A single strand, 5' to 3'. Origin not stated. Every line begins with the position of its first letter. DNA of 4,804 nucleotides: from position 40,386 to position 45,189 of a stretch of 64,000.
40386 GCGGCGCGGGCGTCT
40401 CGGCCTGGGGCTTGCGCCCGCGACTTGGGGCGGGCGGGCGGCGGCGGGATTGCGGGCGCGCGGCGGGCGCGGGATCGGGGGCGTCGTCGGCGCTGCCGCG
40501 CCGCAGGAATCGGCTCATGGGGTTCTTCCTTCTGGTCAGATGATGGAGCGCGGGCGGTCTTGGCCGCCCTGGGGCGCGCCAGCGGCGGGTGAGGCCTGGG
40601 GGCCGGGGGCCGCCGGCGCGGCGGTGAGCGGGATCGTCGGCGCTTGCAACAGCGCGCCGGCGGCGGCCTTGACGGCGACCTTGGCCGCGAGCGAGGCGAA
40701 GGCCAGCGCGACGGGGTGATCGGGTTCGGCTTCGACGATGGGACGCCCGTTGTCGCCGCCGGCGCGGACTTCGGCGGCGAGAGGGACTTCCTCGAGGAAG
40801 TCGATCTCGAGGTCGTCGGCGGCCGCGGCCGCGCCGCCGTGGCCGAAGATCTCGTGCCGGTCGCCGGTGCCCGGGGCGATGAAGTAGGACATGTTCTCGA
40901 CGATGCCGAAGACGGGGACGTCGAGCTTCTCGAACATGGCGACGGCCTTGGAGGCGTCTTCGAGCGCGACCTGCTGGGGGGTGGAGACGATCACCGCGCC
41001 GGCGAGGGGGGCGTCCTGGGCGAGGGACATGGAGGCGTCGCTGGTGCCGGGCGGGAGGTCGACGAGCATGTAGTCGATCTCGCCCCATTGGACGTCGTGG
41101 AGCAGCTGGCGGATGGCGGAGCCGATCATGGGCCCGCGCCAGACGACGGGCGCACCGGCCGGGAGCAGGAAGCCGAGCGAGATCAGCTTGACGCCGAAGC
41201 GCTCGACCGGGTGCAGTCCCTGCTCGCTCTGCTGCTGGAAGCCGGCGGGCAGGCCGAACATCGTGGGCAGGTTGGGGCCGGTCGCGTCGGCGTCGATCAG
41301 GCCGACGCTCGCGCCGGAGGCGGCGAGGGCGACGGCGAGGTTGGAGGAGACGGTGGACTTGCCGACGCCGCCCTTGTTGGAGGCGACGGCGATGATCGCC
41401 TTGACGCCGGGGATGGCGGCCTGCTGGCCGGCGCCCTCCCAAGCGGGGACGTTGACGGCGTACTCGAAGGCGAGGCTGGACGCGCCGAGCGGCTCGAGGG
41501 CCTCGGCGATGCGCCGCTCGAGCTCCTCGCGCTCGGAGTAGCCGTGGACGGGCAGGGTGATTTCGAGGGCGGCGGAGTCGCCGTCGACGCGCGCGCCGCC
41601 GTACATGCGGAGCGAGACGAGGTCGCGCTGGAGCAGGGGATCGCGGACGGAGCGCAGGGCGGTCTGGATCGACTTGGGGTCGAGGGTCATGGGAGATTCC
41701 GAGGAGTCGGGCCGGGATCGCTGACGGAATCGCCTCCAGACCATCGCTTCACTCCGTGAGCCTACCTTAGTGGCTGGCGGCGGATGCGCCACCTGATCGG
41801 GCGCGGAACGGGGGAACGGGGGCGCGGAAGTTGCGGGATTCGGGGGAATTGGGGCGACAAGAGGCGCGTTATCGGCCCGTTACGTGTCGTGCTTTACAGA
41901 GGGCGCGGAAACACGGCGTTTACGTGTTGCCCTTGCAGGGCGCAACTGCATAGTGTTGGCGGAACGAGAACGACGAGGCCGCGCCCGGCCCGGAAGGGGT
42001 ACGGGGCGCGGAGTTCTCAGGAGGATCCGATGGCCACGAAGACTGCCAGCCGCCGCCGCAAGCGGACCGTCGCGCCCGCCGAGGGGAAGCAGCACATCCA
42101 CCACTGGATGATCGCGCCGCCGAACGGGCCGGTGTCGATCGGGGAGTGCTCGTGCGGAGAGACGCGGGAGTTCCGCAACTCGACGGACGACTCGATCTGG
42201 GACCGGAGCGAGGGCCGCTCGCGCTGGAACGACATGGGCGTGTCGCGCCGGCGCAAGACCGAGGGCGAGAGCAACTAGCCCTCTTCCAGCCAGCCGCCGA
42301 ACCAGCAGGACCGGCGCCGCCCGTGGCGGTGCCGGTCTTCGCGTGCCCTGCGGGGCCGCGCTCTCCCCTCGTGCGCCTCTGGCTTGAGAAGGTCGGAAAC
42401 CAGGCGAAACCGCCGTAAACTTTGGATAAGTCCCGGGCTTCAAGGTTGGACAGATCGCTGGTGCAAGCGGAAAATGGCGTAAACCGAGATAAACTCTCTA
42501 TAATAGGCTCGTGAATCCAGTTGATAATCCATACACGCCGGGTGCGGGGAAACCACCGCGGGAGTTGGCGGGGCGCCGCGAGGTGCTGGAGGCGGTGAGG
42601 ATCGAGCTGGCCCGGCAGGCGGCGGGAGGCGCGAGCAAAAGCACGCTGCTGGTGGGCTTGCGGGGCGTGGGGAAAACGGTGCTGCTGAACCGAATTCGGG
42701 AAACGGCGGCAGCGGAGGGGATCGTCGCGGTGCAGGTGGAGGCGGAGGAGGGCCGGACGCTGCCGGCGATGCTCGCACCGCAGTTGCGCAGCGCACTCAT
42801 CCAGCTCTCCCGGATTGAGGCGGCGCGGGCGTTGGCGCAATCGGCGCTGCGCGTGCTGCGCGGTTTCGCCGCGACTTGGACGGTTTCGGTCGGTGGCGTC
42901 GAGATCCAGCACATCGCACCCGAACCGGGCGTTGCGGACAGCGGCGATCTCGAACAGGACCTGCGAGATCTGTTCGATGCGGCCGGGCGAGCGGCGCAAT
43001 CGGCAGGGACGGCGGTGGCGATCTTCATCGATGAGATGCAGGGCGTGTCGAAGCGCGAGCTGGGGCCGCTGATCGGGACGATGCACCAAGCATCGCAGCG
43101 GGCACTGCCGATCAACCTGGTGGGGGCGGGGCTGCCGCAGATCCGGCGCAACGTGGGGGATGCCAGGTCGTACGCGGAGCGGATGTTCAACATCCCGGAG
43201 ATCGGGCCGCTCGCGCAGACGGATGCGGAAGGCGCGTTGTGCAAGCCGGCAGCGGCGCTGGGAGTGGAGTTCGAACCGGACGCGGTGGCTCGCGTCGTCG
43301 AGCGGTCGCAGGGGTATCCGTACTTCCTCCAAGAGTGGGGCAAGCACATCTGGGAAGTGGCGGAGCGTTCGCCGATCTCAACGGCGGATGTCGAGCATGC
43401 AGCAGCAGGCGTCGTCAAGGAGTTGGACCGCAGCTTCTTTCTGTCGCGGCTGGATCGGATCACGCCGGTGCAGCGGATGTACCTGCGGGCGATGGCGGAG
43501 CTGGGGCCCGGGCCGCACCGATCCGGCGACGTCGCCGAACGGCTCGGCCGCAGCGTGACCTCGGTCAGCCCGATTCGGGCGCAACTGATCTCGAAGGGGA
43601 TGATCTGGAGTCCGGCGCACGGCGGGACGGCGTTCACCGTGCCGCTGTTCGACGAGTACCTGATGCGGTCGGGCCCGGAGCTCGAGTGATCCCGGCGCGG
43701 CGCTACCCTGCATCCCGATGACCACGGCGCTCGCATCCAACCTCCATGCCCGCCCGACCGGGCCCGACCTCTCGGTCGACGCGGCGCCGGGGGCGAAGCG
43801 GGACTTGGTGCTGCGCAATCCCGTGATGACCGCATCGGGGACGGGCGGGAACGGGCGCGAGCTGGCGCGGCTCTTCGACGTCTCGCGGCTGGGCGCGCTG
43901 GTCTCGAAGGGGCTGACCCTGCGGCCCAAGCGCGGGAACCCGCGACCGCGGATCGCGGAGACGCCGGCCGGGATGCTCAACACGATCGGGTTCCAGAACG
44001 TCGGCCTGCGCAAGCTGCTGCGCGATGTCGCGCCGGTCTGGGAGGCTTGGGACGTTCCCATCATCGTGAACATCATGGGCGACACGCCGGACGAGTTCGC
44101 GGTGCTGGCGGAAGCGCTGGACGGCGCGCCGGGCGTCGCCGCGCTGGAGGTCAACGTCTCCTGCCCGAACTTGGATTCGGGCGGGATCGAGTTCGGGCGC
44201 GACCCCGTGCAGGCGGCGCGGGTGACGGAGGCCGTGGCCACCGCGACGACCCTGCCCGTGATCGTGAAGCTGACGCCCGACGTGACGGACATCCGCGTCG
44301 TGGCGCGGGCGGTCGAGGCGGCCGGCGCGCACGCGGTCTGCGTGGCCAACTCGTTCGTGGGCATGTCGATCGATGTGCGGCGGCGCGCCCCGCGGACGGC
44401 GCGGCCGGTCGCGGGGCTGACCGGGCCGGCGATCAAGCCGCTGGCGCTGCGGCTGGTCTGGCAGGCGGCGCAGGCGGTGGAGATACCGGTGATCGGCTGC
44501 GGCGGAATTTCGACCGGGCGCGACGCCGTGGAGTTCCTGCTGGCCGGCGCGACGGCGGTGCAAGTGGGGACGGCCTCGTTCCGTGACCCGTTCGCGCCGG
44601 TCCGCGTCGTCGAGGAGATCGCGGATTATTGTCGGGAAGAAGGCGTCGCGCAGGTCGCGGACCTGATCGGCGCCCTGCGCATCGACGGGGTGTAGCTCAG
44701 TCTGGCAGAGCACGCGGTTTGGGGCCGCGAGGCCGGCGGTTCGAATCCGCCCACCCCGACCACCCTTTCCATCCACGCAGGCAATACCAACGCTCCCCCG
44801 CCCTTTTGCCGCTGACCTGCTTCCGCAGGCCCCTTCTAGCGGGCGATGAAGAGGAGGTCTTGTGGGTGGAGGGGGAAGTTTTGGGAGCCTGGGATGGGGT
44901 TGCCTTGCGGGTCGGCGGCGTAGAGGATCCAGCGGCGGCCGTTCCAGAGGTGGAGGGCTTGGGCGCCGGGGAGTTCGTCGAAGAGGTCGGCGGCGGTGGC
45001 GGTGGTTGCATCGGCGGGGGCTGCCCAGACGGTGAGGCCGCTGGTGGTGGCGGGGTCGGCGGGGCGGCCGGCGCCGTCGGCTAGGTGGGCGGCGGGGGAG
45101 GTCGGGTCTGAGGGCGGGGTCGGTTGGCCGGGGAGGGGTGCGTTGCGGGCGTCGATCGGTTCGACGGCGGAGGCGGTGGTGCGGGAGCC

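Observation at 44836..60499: About 15.7 kb giant gene for a roughly 5,220-aa repetitive secreted protein built from an apparently undescribed ~150-aa Cys-pair module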

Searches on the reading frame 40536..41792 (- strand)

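Call 33: search_protein_families(library=ncbifam, max_evalue=1, proteins=[window:40536-41792:-])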
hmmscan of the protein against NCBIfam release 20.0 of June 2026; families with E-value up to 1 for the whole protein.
window:40536-41792:- (418 aa): 37 families (the best 25 are shown)
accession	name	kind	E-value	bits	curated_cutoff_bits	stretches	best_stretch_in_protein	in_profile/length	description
NF008669.0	PRK11670.1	equivalog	1.3e-87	294.1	348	1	40-375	15-352/369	iron-sulfur cluster carrier protein ApbC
NF041136.1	MrpORP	equivalog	2.7e-79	267.1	450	1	130-375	4-251/365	iron-sulfur cluster carrier protein MrpORP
TIGR01969.1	minD_arch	subfamily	9.5e-24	83.9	201.75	2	133-181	2-50/251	cell division ATPase MinD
TIGR01968.1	minD_bact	equivalog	7.1e-15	55.1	212.9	2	132-181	2-51/261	septum site-determining protein MinD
NF041546.1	ParA_partition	equivalog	8.1e-12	45.1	180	1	133-171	1-39/203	ParA family partition ATPase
NF047398.1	AAA_KGGVGR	domain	1.4e-10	41.8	90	1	132-180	3-51/190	KGGVGR-motif variant AAA ATPase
TIGR01007.1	eps_fam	subfamily_domain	2.3e-10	40.4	108.05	1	133-300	19-188/204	polysaccharide biosynthesis tyrosine autokinase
TIGR03371.1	cellulose_yhjQ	equivalog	5.6e-09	35.8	157.85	1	133-276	3-152/246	cellulose biosynthesis protein BcsQ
TIGR03018.1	pepcterm_TyrKin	hypoth_equivalog_domain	8.7e-09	35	230.65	1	129-291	33-200/207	XrtA-associated tyrosine autokinase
TIGR03029.1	EpsG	equivalog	4.3e-08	32.6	313.8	1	131-300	103-273/274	chain length determinant protein tyrosine kinase EpsG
NF040564.1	SCO2523_fam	equivalog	4e-07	29.6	200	1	134-195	3-64/305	SCO2523 family variant P-loop protein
TIGR01005.1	eps_transp_fam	subfamily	8.1e-06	24.3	411.7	1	130-180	545-595/754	exopolysaccharide transport protein family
NF053622.1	ATPseBagAMYCTU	equivalog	9.4e-06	25.3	400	1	134-168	9-43/325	ATPase BagA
NF008079.0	PRK10818.1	equivalog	1.8e-05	24.2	508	1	132-180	3-51/270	septum site-determining protein MinD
NF033200.1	F430_CfbC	exception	2.3e-05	23.9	402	1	139-169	7-37/260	Ni-sirohydrochlorin a,c-diamide reductive cyclase ATP-dependent reductase subunit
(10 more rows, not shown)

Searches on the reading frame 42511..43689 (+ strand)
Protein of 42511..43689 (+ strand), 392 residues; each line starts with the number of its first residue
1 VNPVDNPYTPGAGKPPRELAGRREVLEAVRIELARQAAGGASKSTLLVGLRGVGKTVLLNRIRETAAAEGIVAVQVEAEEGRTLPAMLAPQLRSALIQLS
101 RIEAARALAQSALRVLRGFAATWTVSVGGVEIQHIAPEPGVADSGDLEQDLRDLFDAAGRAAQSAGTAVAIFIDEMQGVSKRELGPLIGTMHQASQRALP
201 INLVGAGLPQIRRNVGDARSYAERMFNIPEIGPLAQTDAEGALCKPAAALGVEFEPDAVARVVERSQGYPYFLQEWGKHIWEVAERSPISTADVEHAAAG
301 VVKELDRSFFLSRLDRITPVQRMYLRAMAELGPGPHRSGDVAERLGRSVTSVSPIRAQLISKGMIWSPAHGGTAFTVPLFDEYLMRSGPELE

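Call 33: search_protein_families(library=ncbifam, max_evalue=1, proteins=[window:42511-43689:+])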
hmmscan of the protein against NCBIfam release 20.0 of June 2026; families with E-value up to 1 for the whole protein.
window:42511-43689:+ (392 aa): 4 families
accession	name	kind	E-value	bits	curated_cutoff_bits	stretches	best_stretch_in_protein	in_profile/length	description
TIGR02928.1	TIGR02928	subfamily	0.0027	16.6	181.3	1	16-88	14-92/366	orc1/cdc6 family replication initiation protein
NF047389.1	ATPase_Sll1717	subfamily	0.0058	15.8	75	1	41-78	28-65/454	P-loop ATPase, Sll1717 family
TIGR03420.1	DnaA_homol_Hda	equivalog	0.0059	16.2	194.8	1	33-109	29-106/226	DnaA regulatory inactivator Hda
NF053860.1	DS41_1_antiphage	equivalog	0.13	11.2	370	1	42-76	39-73/448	anti-phage protein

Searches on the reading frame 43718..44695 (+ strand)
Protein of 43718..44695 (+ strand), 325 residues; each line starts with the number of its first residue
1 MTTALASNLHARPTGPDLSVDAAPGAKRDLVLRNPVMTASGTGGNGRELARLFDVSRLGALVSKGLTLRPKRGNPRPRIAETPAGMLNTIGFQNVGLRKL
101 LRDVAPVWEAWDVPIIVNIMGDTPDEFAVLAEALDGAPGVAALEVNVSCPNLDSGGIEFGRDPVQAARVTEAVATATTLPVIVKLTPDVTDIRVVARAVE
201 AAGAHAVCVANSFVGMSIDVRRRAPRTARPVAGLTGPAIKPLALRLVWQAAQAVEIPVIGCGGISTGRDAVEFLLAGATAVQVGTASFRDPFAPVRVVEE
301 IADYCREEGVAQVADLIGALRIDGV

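Call 33: search_protein_families(library=ncbifam, max_evalue=1, proteins=[window:43718-44695:+])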
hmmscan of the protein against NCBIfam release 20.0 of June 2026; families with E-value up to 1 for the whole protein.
window:43718-44695:+ (325 aa): 32 families (the best 25 are shown)
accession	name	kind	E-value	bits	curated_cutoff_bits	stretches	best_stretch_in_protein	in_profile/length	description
NF005574.0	PRK07259.1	equivalog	1.2e-114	382.3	269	1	29-320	11-302/304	dihydroorotate dehydrogenase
TIGR01037.2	pyrD_sub1_fam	subfamily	4.2e-95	318.3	270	1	30-318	8-297/300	dihydroorotate dehydrogenase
NF041011.1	dihydoor_dh_Arch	equivalog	8.6e-53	179.3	330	1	29-319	5-286/289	dihydroorotate dehydrogenase PyrD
NF006183.0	PRK08318.1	equivalog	1e-42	146.4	335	1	33-319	14-318/422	NAD-dependent dihydropyrimidine dehydrogenase subunit PreA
NF002702.0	PRK02506.1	equivalog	7.6e-38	130.4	301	1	30-321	11-310/313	dihydroorotate oxidase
NF003652.0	PRK05286.2-5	equivalog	4.3e-26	91.9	267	1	31-313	59-352/353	quinone-dependent dihydroorotate dehydrogenase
NF003645.0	PRK05286.1-2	equivalog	2.4e-25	89.1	366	1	29-319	52-353/359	quinone-dependent dihydroorotate dehydrogenase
NF005741.0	PRK07565.1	subfamily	2.9e-24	85.8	303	1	92-321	82-307/335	dihydroorotate dehydrogenase-like protein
TIGR01036.1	pyrD_sub2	equivalog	3.3e-22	78.7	200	1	32-319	55-353/356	dihydroorotate dehydrogenase (quinone)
NF003646.0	PRK05286.1-4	equivalog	3.7e-20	72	457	1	27-285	49-319/341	quinone-dependent dihydroorotate dehydrogenase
NF003649.0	PRK05286.2-2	equivalog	1.6e-19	70.1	505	1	31-319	58-348/351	quinone-dependent dihydroorotate dehydrogenase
NF003651.0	PRK05286.2-4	equivalog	4.2e-19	68.4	448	1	32-319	71-374/377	quinone-dependent dihydroorotate dehydrogenase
NF003648.0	PRK05286.2-1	equivalog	1.4e-18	67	433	1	65-319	92-354/360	quinone-dependent dihydroorotate dehydrogenase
NF003650.0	PRK05286.2-3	equivalog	3.6e-18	65.7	477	2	145-319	205-387/393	quinone-dependent dihydroorotate dehydrogenase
NF003644.0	PRK05286.1-1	equivalog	9e-15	54.6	418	1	28-286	50-320/336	quinone-dependent dihydroorotate dehydrogenase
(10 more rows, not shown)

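Call 59: find_homologous_proteins(query=window:43718-44695:+, max_evalue=1e-40)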
Query window:43718-44695:+ (325 aa): 7998 proteins with E <= 1e-40 among 8000 candidates; the best 120 are listed.
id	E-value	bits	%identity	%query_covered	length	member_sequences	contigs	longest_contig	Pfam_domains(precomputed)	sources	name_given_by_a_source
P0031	9.1e-186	634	91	100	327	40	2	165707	PF03060.22,PF01180.28,PF00977.28,PF01207.24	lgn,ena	-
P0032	3.4e-182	623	93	96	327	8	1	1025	PF03060.22,PF01180.28,PF01207.24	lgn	-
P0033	1.4e-179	614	88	100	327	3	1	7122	PF01180.28,PF01207.24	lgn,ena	-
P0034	1.8e-154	531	78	94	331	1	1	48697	PF03060.22,PF01180.28,PF01207.24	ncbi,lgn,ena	-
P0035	1.9e-154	531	78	96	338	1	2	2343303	PF03060.22,PF01180.28,PF01207.24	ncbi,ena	-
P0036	3.2e-154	531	74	98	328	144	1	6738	PF03060.22,PF01180.28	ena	-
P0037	3.3e-154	531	78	96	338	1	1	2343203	PF03060.22,PF01180.28,PF01207.24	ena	-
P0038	1.4e-153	529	78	94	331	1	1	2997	PF03060.22,PF01180.28,PF01207.24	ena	-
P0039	1.7e-153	528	78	94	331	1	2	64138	PF03060.22,PF01180.28,PF01207.24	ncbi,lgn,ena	-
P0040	1.7e-153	528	78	94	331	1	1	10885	PF03060.22,PF01180.28,PF01207.24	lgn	-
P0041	1.7e-153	528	78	94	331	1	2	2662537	PF03060.22,PF01180.28,PF01207.24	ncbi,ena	-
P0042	1.3e-152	525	74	99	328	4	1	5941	PF03060.22,PF01180.28,PF01207.24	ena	-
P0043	1.3e-152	525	76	95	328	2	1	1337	PF03060.22,PF01180.28,PF01207.24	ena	-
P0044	2.0e-152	525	75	96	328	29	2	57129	PF03060.22,PF01180.28,PF01207.24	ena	-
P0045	7.5e-152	523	77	94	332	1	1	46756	PF03060.22,PF01180.28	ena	-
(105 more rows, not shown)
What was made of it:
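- The closest hits (74-93% identity) are unnamed metagenomic proteins (call 59).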

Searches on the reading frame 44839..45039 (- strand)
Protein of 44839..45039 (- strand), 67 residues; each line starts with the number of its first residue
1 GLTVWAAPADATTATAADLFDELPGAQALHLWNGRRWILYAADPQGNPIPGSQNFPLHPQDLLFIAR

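Call 64: search_solved_structures(query=A5, max_evalue=10)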
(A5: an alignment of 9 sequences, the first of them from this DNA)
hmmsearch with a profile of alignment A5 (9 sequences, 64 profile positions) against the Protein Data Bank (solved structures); distinct sequences matched with E-value up to 10: 4.
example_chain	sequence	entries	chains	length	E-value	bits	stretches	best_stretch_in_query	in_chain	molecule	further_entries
2c45_A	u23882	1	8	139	0.14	15.4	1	13-63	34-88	Aspartate 1-decarboxylase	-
6p1y_B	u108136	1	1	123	0.14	15.4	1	13-63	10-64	Aspartate 1-decarboxylase alpha chain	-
6oyy_B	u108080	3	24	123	0.14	15.4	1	13-63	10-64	Aspartate 1-decarboxylase alpha chain | Aspartate 1 decarboxylase alpha chain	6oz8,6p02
1pt0_A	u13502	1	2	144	1.2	12.4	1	5-62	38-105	Aspartate 1-decarboxylase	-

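Call 65: search_protein_families(library=pfam, alignment_id=A5, max_evalue=10)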
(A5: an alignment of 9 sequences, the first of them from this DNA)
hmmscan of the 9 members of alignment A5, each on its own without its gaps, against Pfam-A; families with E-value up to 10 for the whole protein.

A. member 1, seq(67 aa): 0 families

B. families by the number of members that match (of 9 scanned): 1 family
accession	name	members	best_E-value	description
PF19565.4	DUF6087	2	0.017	Family of unknown function (DUF6087)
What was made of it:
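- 44839..45039 (-): Terminal 67-aa domain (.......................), the hallmark of the whole family. No Pfam hit (call 65).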

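Call 70: predict_structure(alignment_id=A5)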
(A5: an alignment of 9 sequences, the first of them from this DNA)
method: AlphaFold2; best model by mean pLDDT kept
length: 67 residues; sequences in the alignment: 9
mean_pLDDT: 91.1   pTM: 0.76
mean pLDDT of the five models: 91.1, 90.6, 89.9, 85.2, 78.2
residues with pLDDT >= 90: 45; 70-90: 22; 50-70: 0; < 50: 0
segments of 3 or more residues with pLDDT < 50: none
pLDDT, mean of each block of 10 residues (from residue 1): 87 88 91 93 92 93 93
secondary structure, 60 per line:
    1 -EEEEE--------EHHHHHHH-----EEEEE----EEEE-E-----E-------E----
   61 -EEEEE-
elements in order: E2-6 H16-22 E28-32 E37-40 E62-66
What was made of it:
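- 44839..45039 (-): AF2 pLDDT 91 (call 70).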

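Call 73: fold_search(model_id=the predicted structure, library=pdb)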
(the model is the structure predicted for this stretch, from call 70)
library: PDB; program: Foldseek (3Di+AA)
matches with E <= 10: 322; with E <= 0.001: 0
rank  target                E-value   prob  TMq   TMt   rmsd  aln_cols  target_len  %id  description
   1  4g65_A                8.2e-01  0.51  0.46  0.09   5.0        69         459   14  Potassium transporter peripheral membrane component (trkA) from Vibrio vulnificus (released 2012-08-15)
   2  9a68_B                1.3e+00  0.35  0.42  0.06   5.9        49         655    8  Integrative model of PARC-PARE by crosslinking MS and deep learning (released 2024-09-18)
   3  2yyz                  1.3e+00  0.06  0.21  0.07  10.9        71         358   14  Crystal structure of Sugar ABC transporter, ATP-binding protein (released 2007-11-06)
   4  9u4r_CC               1.4e+00  0.12  0.28  0.06  11.3        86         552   13  Structure of the intial complex in filament assembly at 3.23 angstroms resolution, conformation 2. (released 2026-03-25)
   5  9rkv_N                1.4e+00  0.12  0.28  0.05  11.6        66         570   18  Agrobacterium phage 7-7-1 tail fibers (released 2025-12-10)
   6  9rkv_M                1.4e+00  0.11  0.27  0.05  11.5        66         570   18  Agrobacterium phage 7-7-1 tail fibers (released 2025-12-10)
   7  4hz5_B                1.5e+00  0.44  0.37  0.15   6.0        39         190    8  Pyrrolopyrimidine inhibitors of dna gyrase b and topoisomerase iv, part i: structure guided discovery and optimization (released 2013-02-13)
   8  6l7v                  1.5e+00  0.06  0.24  0.11  11.4        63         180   22  Crystal structure of Cet1 from Trypanosoma cruzi in complex with tripolyphosphate, manganese and iodide ions. (released 2020-06-03)
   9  6l7w_A                1.5e+00  0.06  0.24  0.12  10.3        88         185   18  Crystal structure of Cet1 from Trypanosoma cruzi in complex with manganese ion. (released 2020-06-03)
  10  1h7s_A                1.5e+00  0.20  0.32  0.09   5.8        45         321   13  N-terminal 40kDa fragment of human PMS2 (released 2001-11-27)
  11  2hew                  1.5e+00  0.14  0.28  0.18   5.5        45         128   16  The X-ray crystal structure of murine OX40L (released 2006-08-29)
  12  6l7x                  1.5e+00  0.07  0.23  0.10  11.1        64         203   19  Crystal structure of Cet1 from Trypanosoma cruzi in complex with #951 ligand (released 2020-06-03)
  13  1h7u_A                1.8e+00  0.16  0.32  0.09   5.8        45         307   13  hPMS2-ATPgS (released 2001-11-27)
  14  4mo3                  1.8e+00  0.04  0.23  0.13  10.6        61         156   20  Crystal Structure of Porcine C2 Domain of Blood Coagulation Factor VIII (released 2013-11-06)
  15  5yig_A                1.9e+00  0.33  0.37  0.15   5.6        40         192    8  Crystal structure of Streptococcus pneumonia ParE with inhibitor (released 2018-09-05)
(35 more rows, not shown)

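Call 79: find_related_loci(query=A5, collection=metagenome_contigs, flank=10000)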
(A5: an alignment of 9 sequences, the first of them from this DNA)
Query A5 (67 aa) in metagenome_contigs; peptide patterns used: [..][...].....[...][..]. (x = any residue, [..] = any of these).
78 stretches matched a pattern, but none encodes a relative of the query by tblastn (E <= 1e-3).
